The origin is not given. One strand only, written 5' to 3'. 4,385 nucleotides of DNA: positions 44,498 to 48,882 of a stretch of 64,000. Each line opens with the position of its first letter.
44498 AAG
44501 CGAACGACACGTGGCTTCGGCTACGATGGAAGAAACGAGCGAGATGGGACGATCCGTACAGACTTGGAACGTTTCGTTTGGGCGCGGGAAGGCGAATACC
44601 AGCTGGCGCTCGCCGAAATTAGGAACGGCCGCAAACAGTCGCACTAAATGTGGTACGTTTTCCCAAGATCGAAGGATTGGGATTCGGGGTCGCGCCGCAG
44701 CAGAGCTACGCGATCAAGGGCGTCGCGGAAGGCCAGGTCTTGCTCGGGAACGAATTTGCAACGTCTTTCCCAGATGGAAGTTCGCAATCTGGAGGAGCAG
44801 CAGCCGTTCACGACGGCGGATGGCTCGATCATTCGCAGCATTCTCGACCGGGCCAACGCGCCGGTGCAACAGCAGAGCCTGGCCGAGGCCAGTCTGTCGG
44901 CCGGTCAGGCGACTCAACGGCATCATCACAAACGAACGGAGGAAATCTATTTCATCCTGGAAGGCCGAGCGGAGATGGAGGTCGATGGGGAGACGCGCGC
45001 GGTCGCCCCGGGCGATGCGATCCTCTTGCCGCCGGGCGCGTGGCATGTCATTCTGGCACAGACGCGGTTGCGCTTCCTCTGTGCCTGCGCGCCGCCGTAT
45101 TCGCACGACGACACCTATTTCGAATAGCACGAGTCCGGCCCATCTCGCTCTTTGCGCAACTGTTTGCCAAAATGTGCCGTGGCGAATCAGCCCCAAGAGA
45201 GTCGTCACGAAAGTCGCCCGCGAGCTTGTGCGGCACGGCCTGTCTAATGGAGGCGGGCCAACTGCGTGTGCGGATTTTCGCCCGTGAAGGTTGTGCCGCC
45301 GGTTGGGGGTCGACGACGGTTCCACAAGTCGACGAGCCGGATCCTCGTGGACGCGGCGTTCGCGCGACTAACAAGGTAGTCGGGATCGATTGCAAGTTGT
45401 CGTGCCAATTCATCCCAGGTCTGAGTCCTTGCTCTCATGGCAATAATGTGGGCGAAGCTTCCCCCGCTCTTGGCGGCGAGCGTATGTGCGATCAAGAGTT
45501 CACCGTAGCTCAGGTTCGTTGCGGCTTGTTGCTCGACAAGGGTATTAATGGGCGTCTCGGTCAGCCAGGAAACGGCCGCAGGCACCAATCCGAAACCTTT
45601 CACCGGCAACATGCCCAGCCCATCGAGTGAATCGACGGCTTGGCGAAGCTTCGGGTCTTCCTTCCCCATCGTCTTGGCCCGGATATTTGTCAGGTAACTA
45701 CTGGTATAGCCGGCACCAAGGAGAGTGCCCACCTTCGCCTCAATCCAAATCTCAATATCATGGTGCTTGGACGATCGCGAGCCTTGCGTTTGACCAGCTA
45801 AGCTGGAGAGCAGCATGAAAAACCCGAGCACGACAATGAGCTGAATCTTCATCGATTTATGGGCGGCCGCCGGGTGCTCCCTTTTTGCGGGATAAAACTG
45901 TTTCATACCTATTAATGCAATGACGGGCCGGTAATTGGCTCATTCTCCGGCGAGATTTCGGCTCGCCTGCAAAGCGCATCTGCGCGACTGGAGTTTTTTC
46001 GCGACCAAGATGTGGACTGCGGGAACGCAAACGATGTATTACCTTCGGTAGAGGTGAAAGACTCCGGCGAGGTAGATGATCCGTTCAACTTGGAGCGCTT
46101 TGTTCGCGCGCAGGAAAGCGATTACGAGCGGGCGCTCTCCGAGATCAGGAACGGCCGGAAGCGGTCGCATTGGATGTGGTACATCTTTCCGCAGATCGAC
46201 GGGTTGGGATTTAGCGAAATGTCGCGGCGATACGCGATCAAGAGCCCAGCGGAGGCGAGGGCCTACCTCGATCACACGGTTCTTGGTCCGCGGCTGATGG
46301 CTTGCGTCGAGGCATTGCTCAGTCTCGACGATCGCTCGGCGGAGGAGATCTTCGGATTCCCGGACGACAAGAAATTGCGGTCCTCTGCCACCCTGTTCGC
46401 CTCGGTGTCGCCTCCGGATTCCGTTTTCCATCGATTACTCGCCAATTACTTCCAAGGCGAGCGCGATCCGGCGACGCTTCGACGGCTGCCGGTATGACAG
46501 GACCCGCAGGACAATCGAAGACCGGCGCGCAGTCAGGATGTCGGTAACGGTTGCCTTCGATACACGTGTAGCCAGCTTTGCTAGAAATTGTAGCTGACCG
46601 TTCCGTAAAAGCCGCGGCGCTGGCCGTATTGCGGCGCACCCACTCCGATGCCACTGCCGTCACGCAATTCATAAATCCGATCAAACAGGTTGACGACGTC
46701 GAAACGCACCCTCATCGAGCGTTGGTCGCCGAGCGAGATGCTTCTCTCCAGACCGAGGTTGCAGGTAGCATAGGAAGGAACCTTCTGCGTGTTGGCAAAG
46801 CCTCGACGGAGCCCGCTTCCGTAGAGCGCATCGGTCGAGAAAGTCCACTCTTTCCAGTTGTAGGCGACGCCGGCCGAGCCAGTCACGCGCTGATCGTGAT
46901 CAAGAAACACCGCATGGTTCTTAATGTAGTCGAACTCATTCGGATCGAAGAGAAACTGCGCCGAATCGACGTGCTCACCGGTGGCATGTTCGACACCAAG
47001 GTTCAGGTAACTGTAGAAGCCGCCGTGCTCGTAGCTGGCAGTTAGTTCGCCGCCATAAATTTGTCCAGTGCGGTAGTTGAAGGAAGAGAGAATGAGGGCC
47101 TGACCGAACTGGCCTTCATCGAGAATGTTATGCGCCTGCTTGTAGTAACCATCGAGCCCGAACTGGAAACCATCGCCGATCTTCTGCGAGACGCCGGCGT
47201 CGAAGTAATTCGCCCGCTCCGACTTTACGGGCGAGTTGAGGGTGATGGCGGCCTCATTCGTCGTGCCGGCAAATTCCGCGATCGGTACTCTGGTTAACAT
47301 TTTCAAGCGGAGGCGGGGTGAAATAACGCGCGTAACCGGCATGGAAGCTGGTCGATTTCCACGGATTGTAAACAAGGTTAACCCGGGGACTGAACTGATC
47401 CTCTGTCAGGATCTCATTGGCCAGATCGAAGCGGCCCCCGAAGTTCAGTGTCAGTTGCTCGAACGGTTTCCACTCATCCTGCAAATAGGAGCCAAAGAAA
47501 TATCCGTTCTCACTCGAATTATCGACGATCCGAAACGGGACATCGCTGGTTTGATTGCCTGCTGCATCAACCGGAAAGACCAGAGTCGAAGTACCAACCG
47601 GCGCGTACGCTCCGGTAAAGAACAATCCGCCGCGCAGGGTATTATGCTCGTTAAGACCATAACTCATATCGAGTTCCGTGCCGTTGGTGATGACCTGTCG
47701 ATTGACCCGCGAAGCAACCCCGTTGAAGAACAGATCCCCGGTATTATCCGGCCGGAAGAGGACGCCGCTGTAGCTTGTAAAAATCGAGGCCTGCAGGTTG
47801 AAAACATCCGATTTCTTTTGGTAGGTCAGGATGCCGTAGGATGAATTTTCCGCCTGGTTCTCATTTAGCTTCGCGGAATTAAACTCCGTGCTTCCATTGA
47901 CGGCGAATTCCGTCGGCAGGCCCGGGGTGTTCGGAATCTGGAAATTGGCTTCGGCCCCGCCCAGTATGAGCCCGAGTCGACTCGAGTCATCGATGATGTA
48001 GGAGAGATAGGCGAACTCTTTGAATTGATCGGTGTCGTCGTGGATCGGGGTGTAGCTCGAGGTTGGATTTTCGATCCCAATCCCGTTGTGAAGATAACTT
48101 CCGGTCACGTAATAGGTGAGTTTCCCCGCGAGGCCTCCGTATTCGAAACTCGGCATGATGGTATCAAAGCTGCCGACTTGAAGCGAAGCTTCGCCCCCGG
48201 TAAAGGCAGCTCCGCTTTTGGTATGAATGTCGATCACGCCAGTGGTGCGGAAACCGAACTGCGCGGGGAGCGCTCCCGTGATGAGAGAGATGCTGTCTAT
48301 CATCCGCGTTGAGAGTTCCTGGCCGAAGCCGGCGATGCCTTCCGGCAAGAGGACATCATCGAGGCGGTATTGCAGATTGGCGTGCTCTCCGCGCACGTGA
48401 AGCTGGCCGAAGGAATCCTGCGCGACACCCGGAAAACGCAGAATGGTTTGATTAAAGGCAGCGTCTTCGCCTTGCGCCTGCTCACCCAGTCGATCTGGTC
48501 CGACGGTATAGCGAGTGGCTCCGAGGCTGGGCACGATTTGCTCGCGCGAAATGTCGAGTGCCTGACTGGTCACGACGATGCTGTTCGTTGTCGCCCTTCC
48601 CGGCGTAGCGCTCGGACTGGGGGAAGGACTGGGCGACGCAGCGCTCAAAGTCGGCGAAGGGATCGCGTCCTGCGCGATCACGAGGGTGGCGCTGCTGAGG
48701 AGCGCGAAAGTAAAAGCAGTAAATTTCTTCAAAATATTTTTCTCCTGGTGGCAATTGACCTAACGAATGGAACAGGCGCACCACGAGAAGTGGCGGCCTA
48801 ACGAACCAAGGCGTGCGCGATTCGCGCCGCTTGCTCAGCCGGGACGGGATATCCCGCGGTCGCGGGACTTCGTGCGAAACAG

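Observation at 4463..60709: Hyper-abundant 9-mer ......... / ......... embedded in unrelated genes in all frames (uptake-sequence-like genomic word)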

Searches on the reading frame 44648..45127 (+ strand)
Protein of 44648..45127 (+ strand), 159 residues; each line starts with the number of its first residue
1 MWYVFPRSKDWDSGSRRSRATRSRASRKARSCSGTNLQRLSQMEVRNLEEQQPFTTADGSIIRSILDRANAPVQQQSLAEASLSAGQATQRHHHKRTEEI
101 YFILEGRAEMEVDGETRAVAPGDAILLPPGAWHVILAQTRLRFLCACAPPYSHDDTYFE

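Call 46: search_protein_families(library=pfam, proteins=[window:44648-45127:+], max_evalue=0.001)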
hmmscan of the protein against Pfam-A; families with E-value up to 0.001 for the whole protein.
window:44648-45127:+ (159 aa): 6 families
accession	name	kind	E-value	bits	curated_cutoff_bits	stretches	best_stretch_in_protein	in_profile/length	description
PF07883.17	Cupin_2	-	7.8e-15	54.8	27.2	1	83-145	5-68/70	Cupin domain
PF02311.25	AraC_binding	-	7.4e-08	32.6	21.1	1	85-133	12-59/135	AraC-like ligand binding domain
PF05899.18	Cupin_3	-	3.6e-06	27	23.5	1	95-133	23-62/74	EutQ-like cupin domain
PF06339.18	Ectoine_synth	-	1e-05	26.3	27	1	77-154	36-114/127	Ectoine synthase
PF12852.13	Cupin_6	-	0.0001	22.6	26.7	1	80-140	23-79/183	Cupin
PF00190.28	Cupin_1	-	0.00036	20.6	22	1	48-139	3-103/151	Cupin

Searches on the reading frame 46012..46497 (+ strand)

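Call 46: search_protein_families(library=pfam, proteins=[window:46012-46497:+], max_evalue=0.001)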
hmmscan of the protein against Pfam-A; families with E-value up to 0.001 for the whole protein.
window:46012-46497:+ (161 aa): 1 family
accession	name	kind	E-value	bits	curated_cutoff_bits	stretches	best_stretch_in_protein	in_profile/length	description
PF08837.16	DUF1810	-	2.2e-58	196.4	25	1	25-159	2-136/136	Protein of unknown function (DUF1810)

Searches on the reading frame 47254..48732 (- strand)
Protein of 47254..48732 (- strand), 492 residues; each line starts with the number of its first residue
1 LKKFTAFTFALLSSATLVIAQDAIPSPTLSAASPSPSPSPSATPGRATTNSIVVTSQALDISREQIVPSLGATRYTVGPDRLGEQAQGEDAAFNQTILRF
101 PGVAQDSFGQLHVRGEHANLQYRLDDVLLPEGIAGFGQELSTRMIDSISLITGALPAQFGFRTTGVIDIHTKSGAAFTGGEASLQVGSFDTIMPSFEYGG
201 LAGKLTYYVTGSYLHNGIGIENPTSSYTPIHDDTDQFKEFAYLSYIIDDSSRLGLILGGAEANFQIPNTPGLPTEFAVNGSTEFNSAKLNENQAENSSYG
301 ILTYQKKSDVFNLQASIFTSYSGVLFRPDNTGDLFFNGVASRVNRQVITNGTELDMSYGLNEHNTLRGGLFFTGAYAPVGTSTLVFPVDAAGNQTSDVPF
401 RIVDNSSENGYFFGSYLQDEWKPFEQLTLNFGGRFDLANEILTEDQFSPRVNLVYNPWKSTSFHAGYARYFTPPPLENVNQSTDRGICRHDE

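Call 46: search_protein_families(library=pfam, proteins=[window:47254-48732:-], max_evalue=0.001)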
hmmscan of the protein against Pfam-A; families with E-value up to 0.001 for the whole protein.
window:47254-48732:- (492 aa): 2 families
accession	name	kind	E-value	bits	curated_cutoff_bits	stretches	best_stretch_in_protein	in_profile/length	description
PF00593.30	TonB_dep_Rec_b-barrel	-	9.1e-13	49.3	27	1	257-479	17-250/436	TonB dependent receptor-like, beta-barrel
PF25183.1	OMP_b-brl_4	-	6.8e-08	31.8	30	1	278-439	226-394/838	Outer membrane beta barrel domain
